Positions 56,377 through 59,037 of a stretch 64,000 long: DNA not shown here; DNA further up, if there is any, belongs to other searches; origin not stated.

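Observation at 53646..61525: Candidate novel envelope system: tandem paralogous giant membrane C39-like/TPR proteins (one with the Cys lost) in an operon with a lipoprotein, a small membrane protein and an ABC-2 exporter, divergent from the sugar-transferase/deacetylase gene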

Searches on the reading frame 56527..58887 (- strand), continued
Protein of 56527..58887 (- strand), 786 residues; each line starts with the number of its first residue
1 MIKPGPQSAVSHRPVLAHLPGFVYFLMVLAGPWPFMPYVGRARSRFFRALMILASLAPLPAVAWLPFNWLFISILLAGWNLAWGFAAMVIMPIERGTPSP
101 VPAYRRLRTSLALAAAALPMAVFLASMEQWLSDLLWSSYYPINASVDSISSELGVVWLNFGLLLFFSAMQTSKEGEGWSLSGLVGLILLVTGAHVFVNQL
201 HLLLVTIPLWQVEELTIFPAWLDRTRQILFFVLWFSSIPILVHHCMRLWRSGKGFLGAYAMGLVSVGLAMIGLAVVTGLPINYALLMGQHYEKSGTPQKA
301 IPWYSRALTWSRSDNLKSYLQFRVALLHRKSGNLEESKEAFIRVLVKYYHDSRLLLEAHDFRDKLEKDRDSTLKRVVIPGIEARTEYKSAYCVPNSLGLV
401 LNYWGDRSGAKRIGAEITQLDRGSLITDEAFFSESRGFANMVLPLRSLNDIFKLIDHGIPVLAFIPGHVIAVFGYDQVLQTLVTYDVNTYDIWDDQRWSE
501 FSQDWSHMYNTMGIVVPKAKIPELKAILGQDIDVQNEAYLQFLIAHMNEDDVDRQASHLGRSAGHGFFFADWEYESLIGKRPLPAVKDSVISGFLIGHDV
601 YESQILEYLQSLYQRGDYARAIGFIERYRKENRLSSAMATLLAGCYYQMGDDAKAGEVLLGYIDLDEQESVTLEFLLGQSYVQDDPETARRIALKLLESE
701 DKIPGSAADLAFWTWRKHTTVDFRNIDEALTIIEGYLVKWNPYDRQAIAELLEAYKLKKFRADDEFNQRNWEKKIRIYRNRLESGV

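Call 39: predict_structure(alignment_id=A1)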
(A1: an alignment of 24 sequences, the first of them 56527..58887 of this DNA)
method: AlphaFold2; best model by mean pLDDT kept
length: 786 residues; sequences in the alignment: 24
mean_pLDDT: 82.6   pTM: 0.66
mean pLDDT of the five models: 82.6, 80.7, 80.2, 78.6, 76.0
residues with pLDDT >= 90: 251; 70-90: 436; 50-70: 56; < 50: 43
segments of 3 or more residues with pLDDT < 50: 1-16, 143-147, 383-393, 418-423, 488-492
pLDDT, mean of each block of 10 residues (from residue 1): 39 48 85 88 84 85 73 87 87 71 87 87 78 72 51 78 91 79 90 91 82 65 86 90 89 87 92 84 82 80 88 83 89 87 89 85 78 76 44 63 77 57 65 87 91 93 82 88 66 71 88 93 93 91 86 90 83 85 76 86 89 90 93 90 94 92 87 91 92 90 85 93 91 92 91 92 88 92 72
secondary structure, 60 per line:
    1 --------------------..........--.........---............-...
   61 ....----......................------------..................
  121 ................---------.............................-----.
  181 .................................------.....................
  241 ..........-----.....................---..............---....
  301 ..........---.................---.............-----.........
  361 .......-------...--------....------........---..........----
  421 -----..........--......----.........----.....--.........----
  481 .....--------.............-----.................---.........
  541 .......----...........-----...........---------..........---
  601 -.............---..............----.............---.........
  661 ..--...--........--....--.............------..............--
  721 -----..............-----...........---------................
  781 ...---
elements in order (helices of 4 or more, strands of 3 or more residues): H21-30 H33-41 H45-56 H58-64 H69-90 H103-136 H146-174 H180-213 H220-250 H256-276 H280-293 H297-310 H314-330 H334-346 H352-367 E375-377 H386-389 H396-403 H407-416 H426-435 E438-443 H448-456 E461-465 E468-476 E481-485 E494-497 H498-506 E512-517 H518-528 H532-547 H552-562 H568-578 H588-597 H602-614 H618-631 H636-648 H652-662 H670-677 H680-683 H686-698 H705-718 H726-739 H745-755 H765-783

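Call 42: fold_search(model_id=the predicted structure, library=pdb)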
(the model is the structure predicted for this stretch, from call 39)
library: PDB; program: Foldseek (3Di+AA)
matches with E <= 10: 904; with E <= 0.001: 0
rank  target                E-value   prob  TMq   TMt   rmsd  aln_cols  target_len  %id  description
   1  1w3b_A                1.9e-03  1.00  0.16  0.26  21.7       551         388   14  The superhelical TPR domain of O-linked GlcNAc transferase reveals structural similarities to importin alpha. (released 2004-09-09)
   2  9rtt_Q                2.6e-03  0.94  0.17  0.15  29.9       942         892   13  Activated Elongation Complex with IWS1 and ELOF1 (released 2025-09-03)
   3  8chy                  4.1e-03  1.00  0.20  0.48  10.4       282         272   17  Crystal structure of an 8-repeat consensus TPR superhelix with Zinc. (released 2024-02-21)
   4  9qhc_A                4.9e-03  1.00  0.20  0.47   8.1       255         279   19  Crystal structure of 8-repeat CTPR protein with eliminated coordination sites (released 2025-10-22)
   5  8dtf_A                5.9e-03  1.00  0.18  0.18  18.0       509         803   13  Cryo-EM structure of the full length Arabidopsis SPY with complete TPRs (released 2023-03-08)
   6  8dtg_A                6.4e-03  1.00  0.18  0.17  21.5       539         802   12  Cryo-EM structure of Arabidopsis SPY alternative conformation 1 (released 2023-03-08)
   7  9qhb                  6.7e-03  1.00  0.19  0.46  10.4       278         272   18  Crystal structure of 16-repeat CTPR protein with eliminated coordination sites (released 2025-10-22)
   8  7x9r                  7.2e-03  0.99  0.16  0.25  22.8       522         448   12  Crystal structure of the antirepressor GmaR (released 2022-11-09)
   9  7yea_A                9.2e-03  1.00  0.17  0.14  20.4       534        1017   15  Human O-GlcNAc transferase Dimer (released 2023-07-12)
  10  9hvq_Q                1.1e-02  0.85  0.16  0.15  31.6       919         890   10  Structure of the transcribing Pol II-DSIF-PAF-SPT6-RECQL5 complex (released 2025-07-16)
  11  9qhc_B                1.3e-02  1.00  0.12  0.28  16.4       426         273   13  Crystal structure of 8-repeat CTPR protein with eliminated coordination sites (released 2025-10-22)
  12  2y4u                  1.3e-02  0.97  0.13  0.21  22.9       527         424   12  Crystal structure of human P58(IPK) in space group P312 (released 2011-08-10)
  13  7y4i_B                1.3e-02  1.00  0.18  0.17  17.9       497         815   13  Crystal structure of SPINDLY in complex with GDP (released 2022-12-07)
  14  7dkh_A                1.5e-02  0.66  0.15  0.13  26.0       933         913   12  Crystal structure of the Ctr9/Paf1/Cdc73/Rtf1 quaternary complex (released 2021-11-24)
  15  8dtg_B                1.7e-02  1.00  0.17  0.18  15.6       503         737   13  Cryo-EM structure of Arabidopsis SPY alternative conformation 1 (released 2023-03-08)
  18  3erv                  2.0e-02  1.00  0.15  0.54   4.4       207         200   14  Crystal structure of an putative C39-like peptidase from Bacillus anthracis (released 2008-10-14)
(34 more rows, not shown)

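Call 50: search_protein_families(library=pfam, proteins=[L036:2835-4454:-, L036:4652-6229:+, L036:6431-9175:+, L036:9233-11470:+, L036:12019-12744:+, L036:12728-14005:+, L036:14171-14749:+, L036:14771-15760:+, L036:15769-16860:+, L036:16973-17974:+], max_evalue=0.001)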
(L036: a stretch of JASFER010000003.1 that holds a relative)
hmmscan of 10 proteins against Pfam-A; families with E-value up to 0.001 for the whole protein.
L036:2835-4454:- (539 aa): 5 families
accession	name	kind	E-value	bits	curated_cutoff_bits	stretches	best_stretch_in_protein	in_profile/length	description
PF02826.25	2-Hacid_dh_C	-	1e-61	207.8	25.1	1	118-293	1-178/178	D-isomer specific 2-hydroxyacid dehydrogenase, NAD binding domain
PF00389.36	2-Hacid_dh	-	1.7e-38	131.8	24.6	1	15-325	1-134/134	D-isomer specific 2-hydroxyacid dehydrogenase, catalytic domain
PF19304.4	PGDH_inter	-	9e-34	116.6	27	1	337-455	2-119/119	D-3-phosphoglycerate dehydrogenase intervening domain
PF01842.31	ACT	-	1.1e-09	38.4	27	1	469-528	4-64/66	ACT domain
PF07991.19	KARI_N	-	0.00017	21.6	20.6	1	152-239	4-92/165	Acetohydroxy acid isomeroreductase, NADPH-binding domain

L036:4652-6229:+ (525 aa): 2 families
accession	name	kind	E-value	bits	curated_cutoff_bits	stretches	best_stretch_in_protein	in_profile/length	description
PF00501.34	AMP-binding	-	2.7e-74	250.7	29.9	1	7-382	1-384/384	AMP-binding enzyme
PF13193.12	AMP-binding_C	-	6.7e-13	49.8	24.5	1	432-505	1-76/76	AMP-binding enzyme C-terminal domain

L036:6431-9175:+ (914 aa): 4 families
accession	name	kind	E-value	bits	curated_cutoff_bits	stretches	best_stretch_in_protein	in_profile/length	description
PF13428.12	TPR_14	-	1.7e-07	31.7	23.5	0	838-875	7-44/44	Tetratricopeptide repeat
PF14559.12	TPR_19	-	6.8e-07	30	25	0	794-828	22-56/68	Tetratricopeptide repeat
PF25064.1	ARM_TT21_5th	-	0.00019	22.1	27.8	0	803-858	41-98/117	TT21 fifth ARM repeats domain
PF23914.1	TPR_CcmH_CycH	-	0.00032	21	42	0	836-891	54-111/158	Cytochrome c-type biogenesis protein H TPR domain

L036:9233-11470:+ (745 aa): 4 families
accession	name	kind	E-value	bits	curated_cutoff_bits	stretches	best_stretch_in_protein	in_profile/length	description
PF13529.12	Peptidase_C39_2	-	5.3e-07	30.7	24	1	411-511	11-142/143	Peptidase_C39 like family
PF13428.12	TPR_14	-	8.8e-05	23.3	23.5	0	309-340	4-35/44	Tetratricopeptide repeat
PF13174.12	TPR_6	-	0.00017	22.5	26.3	0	346-374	3-31/33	Tetratricopeptide repeat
PF07719.23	TPR_2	-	0.00072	19.9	27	0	717-741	4-28/34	Tetratricopeptide repeat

L036:12019-12744:+ (241 aa): 2 families
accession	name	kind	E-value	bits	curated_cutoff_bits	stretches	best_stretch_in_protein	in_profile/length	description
PF00072.30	Response_reg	-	2.9e-28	98.7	30.2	1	16-126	1-110/111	Response regulator receiver domain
PF00486.34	Trans_reg_C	-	1.8e-12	47.6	26.2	1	160-233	2-77/77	Transcriptional regulatory protein, C terminal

L036:12728-14005:+ (425 aa): 3 families
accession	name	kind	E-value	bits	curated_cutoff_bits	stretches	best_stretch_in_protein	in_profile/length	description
PF02518.31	HATPase_c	-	7.9e-16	58.9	26.4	1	331-423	6-106/111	Histidine kinase-, DNA gyrase B-, and HSP90-like ATPase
PF00512.31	HisKA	-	7.9e-15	55.1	26.9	1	218-279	3-62/66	His Kinase A (phospho-acceptor) domain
PF00672.30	HAMP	-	9.2e-05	23.1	25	0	160-211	2-52/53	HAMP domain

L036:14171-14749:+ (192 aa): 1 family
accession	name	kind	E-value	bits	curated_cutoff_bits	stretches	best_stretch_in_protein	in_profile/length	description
PF00355.32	Rieske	-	4.2e-10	39.8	20.3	1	108-175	19-85/88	Rieske [2Fe-2S] domain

L036:14771-15760:+ (329 aa): 1 family
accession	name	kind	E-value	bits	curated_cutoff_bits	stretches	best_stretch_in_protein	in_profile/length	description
PF09459.16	EB_dh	-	4.3e-54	184.5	33.3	1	49-318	1-233/236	Ethylbenzene dehydrogenase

L036:15769-16860:+ (363 aa): 2 families
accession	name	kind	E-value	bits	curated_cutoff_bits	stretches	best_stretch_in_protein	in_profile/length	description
PF13631.11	Cytochrom_B_N_2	-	3.2e-42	144.8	27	1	104-272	2-169/169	Cytochrome b(N-terminal)/b6/petB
PF00033.24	Cytochrome_B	-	9.6e-39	133.6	27.2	1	43-221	11-188/189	Cytochrome b/b6/petB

L036:16973-17974:+ (333 aa): 1 family
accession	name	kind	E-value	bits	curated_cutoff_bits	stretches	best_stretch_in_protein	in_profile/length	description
PF09459.16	EB_dh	-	2.2e-53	182.2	33.3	1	50-322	2-233/236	Ethylbenzene dehydrogenase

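Call 51: search_protein_families(library=pfam, proteins=[L038:617-3430:+, L038:3508-6072:+, L038:6542-9280:+, L038:9281-11440:+, L038:11976-14114:+, L038:14209-15870:+, L038:16408-18249:+], max_evalue=0.001)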
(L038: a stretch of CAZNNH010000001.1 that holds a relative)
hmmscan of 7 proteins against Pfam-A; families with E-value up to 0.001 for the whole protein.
L038:617-3430:+ (937 aa): 4 families
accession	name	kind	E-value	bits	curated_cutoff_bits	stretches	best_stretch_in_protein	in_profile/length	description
PF01915.27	Glyco_hydro_3_C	-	1.9e-56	191.7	31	1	435-810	1-200/200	Glycosyl hydrolase family 3 C-terminal domain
PF00933.27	Glyco_hydro_3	-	3.3e-50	171.8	27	1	114-394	52-315/316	Glycosyl hydrolase family 3 N terminal domain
PF14310.12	Fn3-like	-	1.1e-16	61.1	25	1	847-913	1-69/71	Fibronectin type III-like domain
PF07691.17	PA14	-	3.3e-16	59.8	24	1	520-651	1-136/147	PA14 domain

L038:3508-6072:+ (854 aa): 3 families
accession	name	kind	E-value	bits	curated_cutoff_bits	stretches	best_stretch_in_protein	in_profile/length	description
PF00122.25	E1-E2_ATPase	-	1.5e-50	171.7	28.1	1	157-332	6-181/181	E1-E2 ATPase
PF00702.32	Hydrolase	-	8.1e-18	65.9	26.4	1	348-610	1-191/191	haloacid dehalogenase-like hydrolase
PF00690.31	Cation_ATPase_N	-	1.4e-16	60.3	20.4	1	52-113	6-69/69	Cation transporter/ATPase, N-terminus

L038:6542-9280:+ (912 aa): 2 families
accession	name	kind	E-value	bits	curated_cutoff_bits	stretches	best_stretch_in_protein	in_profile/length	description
PF14559.12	TPR_19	-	6.6e-08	33.2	25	0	780-826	11-57/68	Tetratricopeptide repeat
PF23914.1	TPR_CcmH_CycH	-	9.5e-07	29.2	42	1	738-852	28-144/158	Cytochrome c-type biogenesis protein H TPR domain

L038:9281-11440:+ (719 aa): 1 family
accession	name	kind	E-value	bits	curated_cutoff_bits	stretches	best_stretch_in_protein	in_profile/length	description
PF13529.12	Peptidase_C39_2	-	5.6e-07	30.7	24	1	386-485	12-142/143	Peptidase_C39 like family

L038:11976-14114:+ (712 aa): 2 families
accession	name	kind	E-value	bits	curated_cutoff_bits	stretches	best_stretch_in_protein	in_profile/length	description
PF01432.26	Peptidase_M3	-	4.7e-95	320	27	1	261-706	5-455/457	Peptidase family M3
PF19310.4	TOP_N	-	2.2e-06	27.9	27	1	69-184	12-123/123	Neurolysin/Thimet oligopeptidase, N-terminal domain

L038:14209-15870:+ (553 aa): 0 families

L038:16408-18249:+ (613 aa): 0 families

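Call 63: search_protein_families(library=padloc, proteins=[window:56527-58887:-], max_evalue=0.01)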
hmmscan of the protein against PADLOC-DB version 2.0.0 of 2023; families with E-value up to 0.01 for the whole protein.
window:56527-58887:- (786 aa): 0 families

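Call 87: search_protein_representatives(alignment_id=A4)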
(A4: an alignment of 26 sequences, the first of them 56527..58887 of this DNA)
Query: 26 sequences, 781 profile positions. Proteins with E-value up to 0.001 (for the whole library): 328; up to 1e-10: 82; up to 1e-30: 68. The best 150 are listed.
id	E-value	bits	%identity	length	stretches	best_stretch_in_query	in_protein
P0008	0.0e+00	1236.2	-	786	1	7-775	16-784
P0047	0.0e+00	1097.9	-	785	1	5-779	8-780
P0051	0.0e+00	1055.9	-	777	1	4-777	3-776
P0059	7.3e-286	967.3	-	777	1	3-777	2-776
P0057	5.5e-240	815.5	-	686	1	99-774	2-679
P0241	1.2e-172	592.8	-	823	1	18-779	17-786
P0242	1.3e-143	496.8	-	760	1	15-769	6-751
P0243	1.3e-122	427.4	-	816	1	11-769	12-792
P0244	2.4e-117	410.0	-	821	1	9-774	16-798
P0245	2.1e-116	406.9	-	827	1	15-714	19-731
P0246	1.7e-113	397.3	-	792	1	20-684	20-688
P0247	4.5e-113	395.8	-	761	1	14-776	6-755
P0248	6.0e-108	378.9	-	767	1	48-757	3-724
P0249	9.6e-108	378.2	-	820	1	15-656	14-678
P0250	6.2e-107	375.5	-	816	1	33-677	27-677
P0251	7.7e-106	371.9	-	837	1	18-747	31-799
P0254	2.3e-103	363.7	-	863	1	10-560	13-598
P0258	6.5e-99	349.0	-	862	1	20-671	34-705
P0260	2.1e-98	347.4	-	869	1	9-569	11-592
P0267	2.4e-96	340.5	-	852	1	18-705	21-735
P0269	9.3e-95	335.3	-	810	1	13-760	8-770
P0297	2.8e-41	158.4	-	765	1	42-518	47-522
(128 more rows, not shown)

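Call 88: list_cluster_members(proteins=[P0241, P0242, P0243, P0244, P0246, P0251, P0254, P0258, P0260, P0269])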
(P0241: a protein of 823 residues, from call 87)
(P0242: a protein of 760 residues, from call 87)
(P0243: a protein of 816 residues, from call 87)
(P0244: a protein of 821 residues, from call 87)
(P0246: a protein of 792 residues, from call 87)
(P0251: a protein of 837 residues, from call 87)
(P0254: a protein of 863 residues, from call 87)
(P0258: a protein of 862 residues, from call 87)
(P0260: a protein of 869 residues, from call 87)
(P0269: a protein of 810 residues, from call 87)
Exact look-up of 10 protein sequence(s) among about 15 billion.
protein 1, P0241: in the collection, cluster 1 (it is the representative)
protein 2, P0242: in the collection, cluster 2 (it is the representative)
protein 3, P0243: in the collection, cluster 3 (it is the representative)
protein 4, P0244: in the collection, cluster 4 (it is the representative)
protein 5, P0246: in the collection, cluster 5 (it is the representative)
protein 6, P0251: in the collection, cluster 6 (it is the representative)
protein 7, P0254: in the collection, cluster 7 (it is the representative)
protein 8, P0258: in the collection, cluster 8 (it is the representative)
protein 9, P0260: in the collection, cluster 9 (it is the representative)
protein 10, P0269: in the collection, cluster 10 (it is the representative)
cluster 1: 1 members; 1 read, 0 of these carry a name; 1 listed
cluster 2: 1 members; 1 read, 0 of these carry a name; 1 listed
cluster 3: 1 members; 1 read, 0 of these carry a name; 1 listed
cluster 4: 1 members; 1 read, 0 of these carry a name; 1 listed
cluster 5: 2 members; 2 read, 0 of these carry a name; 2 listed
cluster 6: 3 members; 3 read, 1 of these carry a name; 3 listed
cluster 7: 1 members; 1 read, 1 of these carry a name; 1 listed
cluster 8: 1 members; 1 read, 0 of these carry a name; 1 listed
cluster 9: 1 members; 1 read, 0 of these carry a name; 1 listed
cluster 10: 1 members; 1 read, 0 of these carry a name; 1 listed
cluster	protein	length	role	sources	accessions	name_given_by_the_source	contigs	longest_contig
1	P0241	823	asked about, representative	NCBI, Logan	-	-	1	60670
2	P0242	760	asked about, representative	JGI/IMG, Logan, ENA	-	-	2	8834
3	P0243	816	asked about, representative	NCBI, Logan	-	-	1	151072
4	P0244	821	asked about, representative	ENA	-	-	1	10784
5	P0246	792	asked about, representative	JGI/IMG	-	-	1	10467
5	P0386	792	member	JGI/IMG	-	-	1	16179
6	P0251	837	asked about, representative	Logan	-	-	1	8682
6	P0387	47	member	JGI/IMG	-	DNA-binding response OmpR family regulator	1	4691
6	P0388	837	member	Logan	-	-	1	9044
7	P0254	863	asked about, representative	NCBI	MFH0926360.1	MAG: C39 family peptidase [bacterium]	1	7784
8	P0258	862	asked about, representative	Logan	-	-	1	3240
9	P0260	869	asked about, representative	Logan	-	-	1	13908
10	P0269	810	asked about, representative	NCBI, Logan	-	-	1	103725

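Call 90: find_encoding_contigs(protein=P0243, flank=8000, max_places=1)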
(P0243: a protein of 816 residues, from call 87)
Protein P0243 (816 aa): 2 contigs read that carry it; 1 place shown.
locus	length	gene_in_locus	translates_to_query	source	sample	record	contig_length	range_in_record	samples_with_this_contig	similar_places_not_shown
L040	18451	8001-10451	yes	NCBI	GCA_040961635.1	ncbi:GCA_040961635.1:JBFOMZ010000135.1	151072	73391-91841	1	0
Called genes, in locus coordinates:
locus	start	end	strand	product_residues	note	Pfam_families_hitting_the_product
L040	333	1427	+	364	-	PF01208:URO-D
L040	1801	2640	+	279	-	PF00753:Lactamase_B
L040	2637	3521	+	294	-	PF01073:3Beta_HSD (faint), PF01370:Epimerase, PF02719:Polysacc_synt_2 (weak), PF04321:RmlD_sub_bind, PF16363:GDP_Man_Dehyd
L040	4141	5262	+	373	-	PF02481:DNA_processg_A, PF18306:LDcluster4 (faint), PF17782:WHD_DprA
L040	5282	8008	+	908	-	PF00515:TPR_1 (faint)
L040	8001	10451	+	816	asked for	PF13428:TPR_14 (faint), PF13529:Peptidase_C39_2 (weak)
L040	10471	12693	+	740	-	PF01751:Toprim, PF01131:Topoisom_bac, PF13408:Zn_ribbon_recom (faint), PF01396:Zn_ribbon_Top1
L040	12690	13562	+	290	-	PF02899:Phage_int_SAM_1, PF13102:Phage_int_SAM_5 (weak), PF00589:Phage_integrase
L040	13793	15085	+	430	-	PF04413:Glycos_transf_N, PF13439:Glyco_transf_4 (faint), PF13579:Glyco_trans_4_4 (weak), PF00534:Glycos_transf_1 (faint)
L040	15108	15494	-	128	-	-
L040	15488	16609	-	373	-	PF01075:Glyco_transf_9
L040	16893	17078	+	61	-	-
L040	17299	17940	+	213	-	PF00702:Hydrolase, PF12710:HAD, PF13419:HAD_2, PF13242:Hydrolase_like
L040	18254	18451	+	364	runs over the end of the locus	PF00437:T2SSE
